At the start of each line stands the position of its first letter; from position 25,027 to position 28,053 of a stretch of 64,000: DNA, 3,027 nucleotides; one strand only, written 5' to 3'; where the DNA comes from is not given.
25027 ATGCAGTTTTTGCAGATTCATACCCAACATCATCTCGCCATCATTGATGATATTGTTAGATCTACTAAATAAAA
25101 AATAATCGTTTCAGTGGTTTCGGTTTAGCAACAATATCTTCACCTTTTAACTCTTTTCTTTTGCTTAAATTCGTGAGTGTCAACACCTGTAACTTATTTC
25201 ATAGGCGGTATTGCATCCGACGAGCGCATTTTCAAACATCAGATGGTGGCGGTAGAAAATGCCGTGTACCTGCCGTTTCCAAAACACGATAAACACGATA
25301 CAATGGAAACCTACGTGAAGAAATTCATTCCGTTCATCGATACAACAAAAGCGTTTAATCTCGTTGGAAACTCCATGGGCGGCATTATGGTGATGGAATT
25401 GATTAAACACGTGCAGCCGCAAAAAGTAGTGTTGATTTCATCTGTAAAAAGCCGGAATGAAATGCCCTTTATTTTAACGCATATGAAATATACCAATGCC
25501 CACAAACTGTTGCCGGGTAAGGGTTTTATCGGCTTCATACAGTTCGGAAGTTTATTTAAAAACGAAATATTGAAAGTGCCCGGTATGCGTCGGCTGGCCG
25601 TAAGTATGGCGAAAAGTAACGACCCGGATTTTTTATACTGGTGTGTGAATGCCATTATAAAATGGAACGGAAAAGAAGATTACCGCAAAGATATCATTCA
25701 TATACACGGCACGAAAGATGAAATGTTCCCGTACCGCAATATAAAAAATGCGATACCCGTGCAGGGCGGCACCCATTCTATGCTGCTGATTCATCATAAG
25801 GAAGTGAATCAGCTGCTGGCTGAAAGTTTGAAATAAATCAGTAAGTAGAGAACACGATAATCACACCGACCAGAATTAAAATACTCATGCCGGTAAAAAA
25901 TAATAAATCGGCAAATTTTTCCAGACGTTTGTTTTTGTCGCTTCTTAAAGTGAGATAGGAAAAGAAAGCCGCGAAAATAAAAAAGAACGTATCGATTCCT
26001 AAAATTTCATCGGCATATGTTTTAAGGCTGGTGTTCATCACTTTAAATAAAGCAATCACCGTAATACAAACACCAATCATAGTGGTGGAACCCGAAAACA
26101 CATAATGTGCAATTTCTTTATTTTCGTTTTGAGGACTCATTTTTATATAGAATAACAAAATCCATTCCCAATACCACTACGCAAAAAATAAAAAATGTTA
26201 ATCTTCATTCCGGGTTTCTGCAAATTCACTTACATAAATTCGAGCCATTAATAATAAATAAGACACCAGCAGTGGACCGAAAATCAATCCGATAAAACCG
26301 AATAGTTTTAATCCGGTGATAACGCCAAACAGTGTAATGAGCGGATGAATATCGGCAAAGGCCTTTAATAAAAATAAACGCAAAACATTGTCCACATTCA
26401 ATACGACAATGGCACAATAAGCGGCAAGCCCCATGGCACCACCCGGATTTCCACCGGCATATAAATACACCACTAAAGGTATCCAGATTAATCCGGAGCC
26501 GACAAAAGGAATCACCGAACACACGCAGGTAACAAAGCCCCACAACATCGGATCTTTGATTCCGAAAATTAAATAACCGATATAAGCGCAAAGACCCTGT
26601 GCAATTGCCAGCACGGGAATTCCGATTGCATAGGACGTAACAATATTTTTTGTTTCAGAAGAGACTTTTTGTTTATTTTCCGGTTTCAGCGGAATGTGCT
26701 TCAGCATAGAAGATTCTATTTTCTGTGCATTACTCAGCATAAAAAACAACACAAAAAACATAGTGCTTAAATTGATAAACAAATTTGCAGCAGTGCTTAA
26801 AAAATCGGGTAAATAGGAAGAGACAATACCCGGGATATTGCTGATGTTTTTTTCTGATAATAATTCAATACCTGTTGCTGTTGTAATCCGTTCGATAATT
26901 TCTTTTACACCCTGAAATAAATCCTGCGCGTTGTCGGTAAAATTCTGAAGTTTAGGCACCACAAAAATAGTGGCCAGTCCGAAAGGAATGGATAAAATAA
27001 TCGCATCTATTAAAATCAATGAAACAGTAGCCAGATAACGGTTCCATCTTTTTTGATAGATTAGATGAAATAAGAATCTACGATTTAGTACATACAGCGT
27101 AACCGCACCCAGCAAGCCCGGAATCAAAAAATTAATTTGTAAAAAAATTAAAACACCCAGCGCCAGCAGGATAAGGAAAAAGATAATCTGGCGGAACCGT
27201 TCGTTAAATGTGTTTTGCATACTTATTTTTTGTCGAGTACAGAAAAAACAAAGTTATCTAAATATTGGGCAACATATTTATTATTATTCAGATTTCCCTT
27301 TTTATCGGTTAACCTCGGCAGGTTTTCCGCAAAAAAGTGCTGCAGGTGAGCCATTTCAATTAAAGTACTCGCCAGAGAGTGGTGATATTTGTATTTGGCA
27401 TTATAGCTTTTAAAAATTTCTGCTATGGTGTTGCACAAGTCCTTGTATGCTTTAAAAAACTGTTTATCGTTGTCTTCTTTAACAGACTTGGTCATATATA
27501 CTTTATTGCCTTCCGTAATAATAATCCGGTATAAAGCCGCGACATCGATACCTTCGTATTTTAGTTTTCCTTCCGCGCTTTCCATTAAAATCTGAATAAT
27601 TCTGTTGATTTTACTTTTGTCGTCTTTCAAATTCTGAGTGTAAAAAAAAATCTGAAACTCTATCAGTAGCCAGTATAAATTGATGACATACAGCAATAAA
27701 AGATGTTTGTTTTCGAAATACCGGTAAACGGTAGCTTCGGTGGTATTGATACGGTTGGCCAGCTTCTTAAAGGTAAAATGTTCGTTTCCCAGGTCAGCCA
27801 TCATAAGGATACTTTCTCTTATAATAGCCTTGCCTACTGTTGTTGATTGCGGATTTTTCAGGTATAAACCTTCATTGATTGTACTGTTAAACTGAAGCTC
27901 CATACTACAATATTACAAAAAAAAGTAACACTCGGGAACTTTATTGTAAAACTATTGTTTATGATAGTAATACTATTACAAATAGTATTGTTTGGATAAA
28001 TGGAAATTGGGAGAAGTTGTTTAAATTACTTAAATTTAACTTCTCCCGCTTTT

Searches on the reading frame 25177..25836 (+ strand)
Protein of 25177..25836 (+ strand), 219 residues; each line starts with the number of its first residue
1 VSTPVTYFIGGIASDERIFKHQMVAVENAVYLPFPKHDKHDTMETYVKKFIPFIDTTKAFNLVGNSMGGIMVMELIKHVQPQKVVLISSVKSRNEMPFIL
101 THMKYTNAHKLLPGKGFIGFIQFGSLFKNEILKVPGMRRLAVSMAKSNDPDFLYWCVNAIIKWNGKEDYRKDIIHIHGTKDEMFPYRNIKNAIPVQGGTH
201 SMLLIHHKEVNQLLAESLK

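Call 16: search_protein_families(library=pfam, proteins=[window:25177-25836:+])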
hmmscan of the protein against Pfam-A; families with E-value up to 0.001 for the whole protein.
window:25177-25836:+ (219 aa): 0 families

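Call 61: find_homologous_proteins(query=window:25177-25836:+, max_evalue=1e-10)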
Query window:25177-25836:+ (219 aa): 125 proteins with E <= 1e-10 among 166 candidates; the best 120 are listed.
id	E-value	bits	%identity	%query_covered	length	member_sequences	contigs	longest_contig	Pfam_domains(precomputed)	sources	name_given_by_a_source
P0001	3.2e-142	489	98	100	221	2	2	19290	-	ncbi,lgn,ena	-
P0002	5.7e-142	489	98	100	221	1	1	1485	-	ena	-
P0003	1.5e-140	484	97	100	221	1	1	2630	-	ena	-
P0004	7.1e-132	456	89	100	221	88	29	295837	-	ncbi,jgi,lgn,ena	jgi:pimeloyl-ACP methyl ester carboxylesterase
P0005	7.9e-127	439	85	100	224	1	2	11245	-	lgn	-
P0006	2.5e-119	415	81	100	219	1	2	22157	-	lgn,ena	-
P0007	2.5e-119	415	84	97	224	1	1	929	-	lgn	-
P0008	2.0e-117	408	81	100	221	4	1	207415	-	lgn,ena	-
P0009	3.2e-116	404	79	100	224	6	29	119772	-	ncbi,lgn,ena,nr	ncbi:MAG TPA: alpha/beta hydrolase [Chitinophagales bacterium]|nr:alpha/beta hydrolase [Chitinophaga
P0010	9.1e-116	403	80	100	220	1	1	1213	-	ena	-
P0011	2.8e-114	398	100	81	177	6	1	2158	-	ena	-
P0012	8.2e-114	397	79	100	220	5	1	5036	-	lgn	-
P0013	1.4e-113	396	78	100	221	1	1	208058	-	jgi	jgi:pimeloyl-ACP methyl ester carboxylesterase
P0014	1.9e-113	395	79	100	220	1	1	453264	-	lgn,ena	-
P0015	2.0e-113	395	78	100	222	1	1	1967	-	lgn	-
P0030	1.1e-106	373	74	100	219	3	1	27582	-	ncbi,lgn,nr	ncbi:MAG: alpha/beta hydrolase [Bacteroidota bacterium]|nr:alpha/beta hydrolase [Bacteroidota bacter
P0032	5.5e-105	368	73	98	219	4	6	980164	-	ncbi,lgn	-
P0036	2.1e-101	356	70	100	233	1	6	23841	-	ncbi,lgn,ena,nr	ncbi:MAG: alpha/beta hydrolase [Bacteroidetes bacterium]|nr:alpha/beta hydrolase [Bacteroidota bacte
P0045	1.1e-89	318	61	98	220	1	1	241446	-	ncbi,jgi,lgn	ncbi:MAG: alpha/beta hydrolase [Taibaiella sp.]|jgi:pimeloyl-ACP methyl ester carboxylesterase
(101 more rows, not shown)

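Call 62: find_encoding_contigs(protein=P0004, flank=7000, max_places=4)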
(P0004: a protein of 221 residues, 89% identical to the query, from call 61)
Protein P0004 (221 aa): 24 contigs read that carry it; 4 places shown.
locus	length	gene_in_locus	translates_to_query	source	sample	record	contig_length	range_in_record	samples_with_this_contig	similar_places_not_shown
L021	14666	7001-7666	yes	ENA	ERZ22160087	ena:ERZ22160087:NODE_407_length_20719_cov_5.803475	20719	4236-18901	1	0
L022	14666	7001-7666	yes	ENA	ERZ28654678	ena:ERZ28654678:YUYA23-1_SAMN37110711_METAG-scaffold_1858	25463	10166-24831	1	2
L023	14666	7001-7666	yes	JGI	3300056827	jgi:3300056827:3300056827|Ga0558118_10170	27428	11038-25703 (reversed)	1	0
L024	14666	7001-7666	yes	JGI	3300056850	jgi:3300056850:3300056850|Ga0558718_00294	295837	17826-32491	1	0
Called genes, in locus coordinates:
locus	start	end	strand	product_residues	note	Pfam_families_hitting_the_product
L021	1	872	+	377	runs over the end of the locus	PF04932:Wzy_C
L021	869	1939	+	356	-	PF13439:Glyco_transf_4, PF20706:GT4-conflict (weak), PF00534:Glycos_transf_1, PF13692:Glyco_trans_1_4, PF13524:Glyco_trans_1_2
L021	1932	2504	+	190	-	PF01467:CTP_transf_like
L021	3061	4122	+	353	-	PF02445:NadA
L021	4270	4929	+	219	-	-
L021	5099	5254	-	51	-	-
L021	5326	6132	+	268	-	PF00561:Abhydrolase_1, PF03096:Ndr, PF12146:Hydrolase_4, PF12697:Abhydrolase_6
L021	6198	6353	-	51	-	-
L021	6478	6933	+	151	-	PF12867:DinB_2 (faint)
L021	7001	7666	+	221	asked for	-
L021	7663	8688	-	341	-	PF01594:AI-2E_transport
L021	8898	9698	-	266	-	-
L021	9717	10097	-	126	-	PF01042:Ribonuc_L-PSP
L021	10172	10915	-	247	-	-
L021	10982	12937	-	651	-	PF02705:K_trans, PF22776:K_trans_C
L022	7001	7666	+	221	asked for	-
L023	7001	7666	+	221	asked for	-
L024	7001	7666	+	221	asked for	-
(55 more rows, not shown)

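Call 63: find_encoding_contigs(protein=P0009, flank=7000, max_places=3)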
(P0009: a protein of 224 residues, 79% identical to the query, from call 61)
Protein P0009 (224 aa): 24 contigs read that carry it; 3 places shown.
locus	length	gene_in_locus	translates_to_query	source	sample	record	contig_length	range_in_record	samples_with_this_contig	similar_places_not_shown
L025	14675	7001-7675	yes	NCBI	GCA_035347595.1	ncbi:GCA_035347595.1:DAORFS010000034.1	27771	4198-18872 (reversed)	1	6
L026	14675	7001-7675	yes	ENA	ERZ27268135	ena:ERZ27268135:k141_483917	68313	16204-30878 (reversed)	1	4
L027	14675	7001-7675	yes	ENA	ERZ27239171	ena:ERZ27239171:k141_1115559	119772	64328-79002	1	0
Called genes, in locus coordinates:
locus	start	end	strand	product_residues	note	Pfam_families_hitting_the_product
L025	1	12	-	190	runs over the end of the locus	PF04542:Sigma70_r2, PF22029:PhyR_sigma2 (faint), PF08281:Sigma70_r4_2, PF04545:Sigma70_r4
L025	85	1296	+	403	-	PF04932:Wzy_C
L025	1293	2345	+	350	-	PF13439:Glyco_transf_4, PF00534:Glycos_transf_1, PF13692:Glyco_trans_1_4, PF13524:Glyco_trans_1_2 (weak)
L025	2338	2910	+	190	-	PF01467:CTP_transf_like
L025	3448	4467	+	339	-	PF02445:NadA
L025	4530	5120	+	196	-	PF00027:cNMP_binding, PF13545:HTH_Crp_2 (weak)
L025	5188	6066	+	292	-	PF02678:Pirin, PF05726:Pirin_C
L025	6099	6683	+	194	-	PF06736:TMEM175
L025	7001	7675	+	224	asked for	-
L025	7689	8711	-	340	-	PF01594:AI-2E_transport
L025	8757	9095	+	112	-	-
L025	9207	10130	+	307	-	PF03741:TerC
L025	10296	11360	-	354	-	PF01844:HNH, PF14279:HNH_5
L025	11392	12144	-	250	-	-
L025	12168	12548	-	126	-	PF01042:Ribonuc_L-PSP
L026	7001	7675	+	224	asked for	-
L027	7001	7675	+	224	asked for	-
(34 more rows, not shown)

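Call 64: find_encoding_contigs(protein=P0032, flank=7000, max_places=2)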
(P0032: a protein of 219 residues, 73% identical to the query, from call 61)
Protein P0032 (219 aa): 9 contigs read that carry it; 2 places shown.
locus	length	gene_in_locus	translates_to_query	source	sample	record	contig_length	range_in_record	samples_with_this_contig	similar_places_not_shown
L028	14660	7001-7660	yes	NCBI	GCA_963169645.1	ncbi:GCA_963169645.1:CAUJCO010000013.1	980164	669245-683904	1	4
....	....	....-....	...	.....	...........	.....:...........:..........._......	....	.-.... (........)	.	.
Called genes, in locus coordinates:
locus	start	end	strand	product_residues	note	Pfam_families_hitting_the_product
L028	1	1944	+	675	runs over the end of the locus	PF00270:DEAD (faint), PF04851:ResIII, PF17757:UvrB_inter, PF27431:UvrB_3rd, PF00271:Helicase_C, PF12344:UvrB, PF02151:UVR (weak)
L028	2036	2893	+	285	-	PF00106:adh_short, PF01370:Epimerase, PF08659:KR, PF13561:adh_short_C2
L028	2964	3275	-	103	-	-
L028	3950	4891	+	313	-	-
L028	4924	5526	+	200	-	PF04299:FMN_bind_2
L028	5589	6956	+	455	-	PF04055:Radical_SAM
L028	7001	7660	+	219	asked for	-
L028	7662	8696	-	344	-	PF01594:AI-2E_transport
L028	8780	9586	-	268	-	PF03544:TonB_C (weak)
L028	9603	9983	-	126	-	PF01042:Ribonuc_L-PSP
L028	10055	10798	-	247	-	-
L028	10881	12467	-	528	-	PF00128:Alpha-amylase, PF16657:Malt_amylase_C (faint)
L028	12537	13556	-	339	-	PF02445:NadA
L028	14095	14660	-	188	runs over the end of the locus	PF01467:CTP_transf_like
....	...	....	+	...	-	-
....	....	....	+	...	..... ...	-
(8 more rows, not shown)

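Call 65: find_encoding_contigs(protein=P0045, flank=7000, max_places=2)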
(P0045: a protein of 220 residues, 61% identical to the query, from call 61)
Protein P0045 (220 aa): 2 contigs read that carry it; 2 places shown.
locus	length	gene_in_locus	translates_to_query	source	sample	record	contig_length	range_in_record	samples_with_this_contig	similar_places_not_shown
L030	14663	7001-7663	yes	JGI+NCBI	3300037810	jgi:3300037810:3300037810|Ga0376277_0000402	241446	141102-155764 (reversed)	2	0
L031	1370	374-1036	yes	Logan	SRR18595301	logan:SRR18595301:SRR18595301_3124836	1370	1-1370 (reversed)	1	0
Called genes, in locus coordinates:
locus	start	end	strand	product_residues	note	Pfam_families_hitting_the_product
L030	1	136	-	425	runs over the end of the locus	PF00512:HisKA, PF02518:HATPase_c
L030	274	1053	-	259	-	PF00561:Abhydrolase_1, PF00975:Thioesterase (weak), PF03096:Ndr, PF12146:Hydrolase_4, PF12695:Abhydrolase_5 (weak), PF12697:Abhydrolase_6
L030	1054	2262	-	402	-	-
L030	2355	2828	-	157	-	PF13185:GAF_2, PF01590:GAF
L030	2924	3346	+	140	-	PF06170:DUF983 (weak)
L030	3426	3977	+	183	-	-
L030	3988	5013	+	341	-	PF01734:Patatin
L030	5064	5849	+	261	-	PF00106:adh_short, PF13561:adh_short_C2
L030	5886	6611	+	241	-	PF08501:Shikimate_dh_N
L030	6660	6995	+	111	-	PF03551:PadR, PF13601:HTH_34 (weak)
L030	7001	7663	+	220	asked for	-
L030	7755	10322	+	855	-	PF00521:DNA_topoisoIV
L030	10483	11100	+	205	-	PF02577:BFN_dom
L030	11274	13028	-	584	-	PF19081:Ig_7, PF00801:PKD, PF18911:PKD_4, PF18962:Por_Secre_tail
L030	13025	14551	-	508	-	PF20154:LNT_N, PF00795:CN_hydrolase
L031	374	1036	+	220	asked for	-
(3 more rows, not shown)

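Call 68: find_encoding_contigs(protein=P0008, flank=5000, max_places=2)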
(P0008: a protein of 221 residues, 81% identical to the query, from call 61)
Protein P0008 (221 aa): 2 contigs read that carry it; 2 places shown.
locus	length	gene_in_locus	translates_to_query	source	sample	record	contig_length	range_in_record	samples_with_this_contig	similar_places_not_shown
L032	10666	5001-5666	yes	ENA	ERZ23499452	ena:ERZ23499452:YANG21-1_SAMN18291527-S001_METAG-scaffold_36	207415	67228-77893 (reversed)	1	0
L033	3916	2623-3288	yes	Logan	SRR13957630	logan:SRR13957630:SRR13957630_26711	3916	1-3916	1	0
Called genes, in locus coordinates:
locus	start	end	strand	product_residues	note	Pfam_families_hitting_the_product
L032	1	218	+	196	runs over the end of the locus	PF09561:RE_HpaII (weak)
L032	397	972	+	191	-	PF00027:cNMP_binding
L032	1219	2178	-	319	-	PF08240:ADH_N, PF00107:ADH_zinc_N, PF13602:ADH_zinc_N_2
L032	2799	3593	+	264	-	PF00561:Abhydrolase_1, PF03096:Ndr, PF12146:Hydrolase_4, PF12697:Abhydrolase_6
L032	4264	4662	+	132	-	-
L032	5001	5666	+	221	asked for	-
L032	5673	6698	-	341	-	PF01594:AI-2E_transport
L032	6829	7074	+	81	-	-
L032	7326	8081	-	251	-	PF03544:TonB_C (weak)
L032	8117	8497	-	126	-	PF01042:Ribonuc_L-PSP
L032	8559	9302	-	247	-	-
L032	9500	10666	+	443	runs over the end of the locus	PF00072:Response_reg, PF00158:Sigma54_activat, PF14532:Sigma54_activ_2, PF00004:AAA, PF07724:AAA_2, PF07728:AAA_5, PF25601:AAA_lid_14, PF02954:HTH_8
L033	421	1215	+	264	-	PF00561:Abhydrolase_1, PF03096:Ndr, PF12146:Hydrolase_4, PF12697:Abhydrolase_6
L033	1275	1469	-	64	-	-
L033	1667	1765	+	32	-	-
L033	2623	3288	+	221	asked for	-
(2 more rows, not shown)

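Call 69: find_encoding_contigs(protein=P0014, flank=5000, max_places=2)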
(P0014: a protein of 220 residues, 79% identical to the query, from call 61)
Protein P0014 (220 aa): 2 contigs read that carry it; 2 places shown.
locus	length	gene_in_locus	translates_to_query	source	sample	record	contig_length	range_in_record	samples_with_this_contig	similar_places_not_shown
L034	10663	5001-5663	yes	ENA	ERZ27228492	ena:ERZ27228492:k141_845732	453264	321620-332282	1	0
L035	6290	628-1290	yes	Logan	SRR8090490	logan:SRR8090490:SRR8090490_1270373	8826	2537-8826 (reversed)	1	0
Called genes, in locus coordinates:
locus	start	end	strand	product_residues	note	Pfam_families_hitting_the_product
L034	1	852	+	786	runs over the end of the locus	PF03030:H_PPase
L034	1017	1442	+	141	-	-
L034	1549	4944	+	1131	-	PF17757:UvrB_inter, PF02559:CarD_TRCF_RID, PF00270:DEAD, PF04851:ResIII, PF00271:Helicase_C, PF03461:TRCF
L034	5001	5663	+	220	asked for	-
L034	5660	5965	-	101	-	-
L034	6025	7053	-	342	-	PF01594:AI-2E_transport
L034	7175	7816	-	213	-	-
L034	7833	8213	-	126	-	PF01042:Ribonuc_L-PSP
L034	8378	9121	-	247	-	-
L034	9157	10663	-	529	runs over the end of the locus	PF00128:Alpha-amylase, PF16657:Malt_amylase_C, PF23915:SusG_C (weak)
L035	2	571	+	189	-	?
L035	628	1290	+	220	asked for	-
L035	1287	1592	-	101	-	-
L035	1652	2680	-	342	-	PF01594:AI-2E_transport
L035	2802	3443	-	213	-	-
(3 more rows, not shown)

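Call 70: find_encoding_contigs(protein=P0030, flank=5000, max_places=2)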
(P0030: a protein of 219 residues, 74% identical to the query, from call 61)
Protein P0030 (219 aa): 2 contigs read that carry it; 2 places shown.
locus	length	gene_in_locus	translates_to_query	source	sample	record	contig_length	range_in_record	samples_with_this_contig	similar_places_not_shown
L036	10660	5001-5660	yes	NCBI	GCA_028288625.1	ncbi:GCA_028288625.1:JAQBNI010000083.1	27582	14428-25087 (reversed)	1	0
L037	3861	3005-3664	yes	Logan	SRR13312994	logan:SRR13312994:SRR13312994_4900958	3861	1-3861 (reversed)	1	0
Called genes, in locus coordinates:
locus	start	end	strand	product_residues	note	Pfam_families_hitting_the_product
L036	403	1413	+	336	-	PF02445:NadA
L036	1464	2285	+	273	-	-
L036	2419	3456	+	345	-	-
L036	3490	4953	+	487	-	PF03062:MBOAT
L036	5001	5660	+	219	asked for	-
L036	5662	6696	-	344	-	PF01594:AI-2E_transport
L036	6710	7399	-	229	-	PF03544:TonB_C (weak)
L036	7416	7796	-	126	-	PF01042:Ribonuc_L-PSP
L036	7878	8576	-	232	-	-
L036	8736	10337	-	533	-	PF00128:Alpha-amylase, PF16657:Malt_amylase_C (weak), PF23915:SusG_C (weak)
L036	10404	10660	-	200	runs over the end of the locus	PF04299:FMN_bind_2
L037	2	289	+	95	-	?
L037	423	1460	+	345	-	-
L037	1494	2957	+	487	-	PF03062:MBOAT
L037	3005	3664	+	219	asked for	-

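Call 71: find_encoding_contigs(protein=P0036, flank=5000, max_places=2)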
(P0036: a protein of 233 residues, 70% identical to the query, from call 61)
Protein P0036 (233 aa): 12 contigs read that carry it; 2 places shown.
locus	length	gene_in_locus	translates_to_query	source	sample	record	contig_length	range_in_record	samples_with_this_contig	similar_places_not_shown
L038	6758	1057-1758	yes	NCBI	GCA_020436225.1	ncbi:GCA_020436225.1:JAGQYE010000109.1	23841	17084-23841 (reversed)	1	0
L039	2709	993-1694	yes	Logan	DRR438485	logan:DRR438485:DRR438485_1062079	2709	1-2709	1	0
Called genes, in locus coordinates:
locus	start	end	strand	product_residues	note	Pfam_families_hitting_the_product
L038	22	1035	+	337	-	PF02445:NadA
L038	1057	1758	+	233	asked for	-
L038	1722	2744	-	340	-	PF01594:AI-2E_transport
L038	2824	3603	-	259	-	-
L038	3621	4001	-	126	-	PF01042:Ribonuc_L-PSP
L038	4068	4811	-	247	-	-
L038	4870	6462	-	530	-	PF00128:Alpha-amylase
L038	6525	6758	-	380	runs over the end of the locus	PF01073:3Beta_HSD, PF01370:Epimerase, PF02719:Polysacc_synt_2, PF07993:NAD_binding_4, PF13460:NAD_binding_10 (weak), PF16363:GDP_Man_Dehyd, PF01370:Epimerase, PF16363:GDP_Man_Dehyd, +1 more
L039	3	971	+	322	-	?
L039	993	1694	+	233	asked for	-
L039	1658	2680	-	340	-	PF01594:AI-2E_transport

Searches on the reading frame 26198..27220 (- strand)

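Call 16: search_protein_families(library=pfam, proteins=[window:26198-27220:-])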
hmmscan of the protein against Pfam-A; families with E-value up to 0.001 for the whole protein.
window:26198-27220:- (340 aa): 1 family
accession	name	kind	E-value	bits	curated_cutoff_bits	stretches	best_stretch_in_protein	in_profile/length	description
PF01594.21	AI-2E_transport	-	1.6e-45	156.2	34.3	1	13-323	4-320/327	AI-2E family transporter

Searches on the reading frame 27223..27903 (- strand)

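Call 16: search_protein_families(library=pfam, proteins=[window:27223-27903:-])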
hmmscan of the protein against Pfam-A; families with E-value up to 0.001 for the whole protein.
window:27223-27903:- (226 aa): 1 family
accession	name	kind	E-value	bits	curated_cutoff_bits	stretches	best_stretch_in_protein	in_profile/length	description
PF00440.29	TetR_N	-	1.8e-05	24.9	24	1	36-72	10-46/47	Bacterial regulatory proteins, tetR family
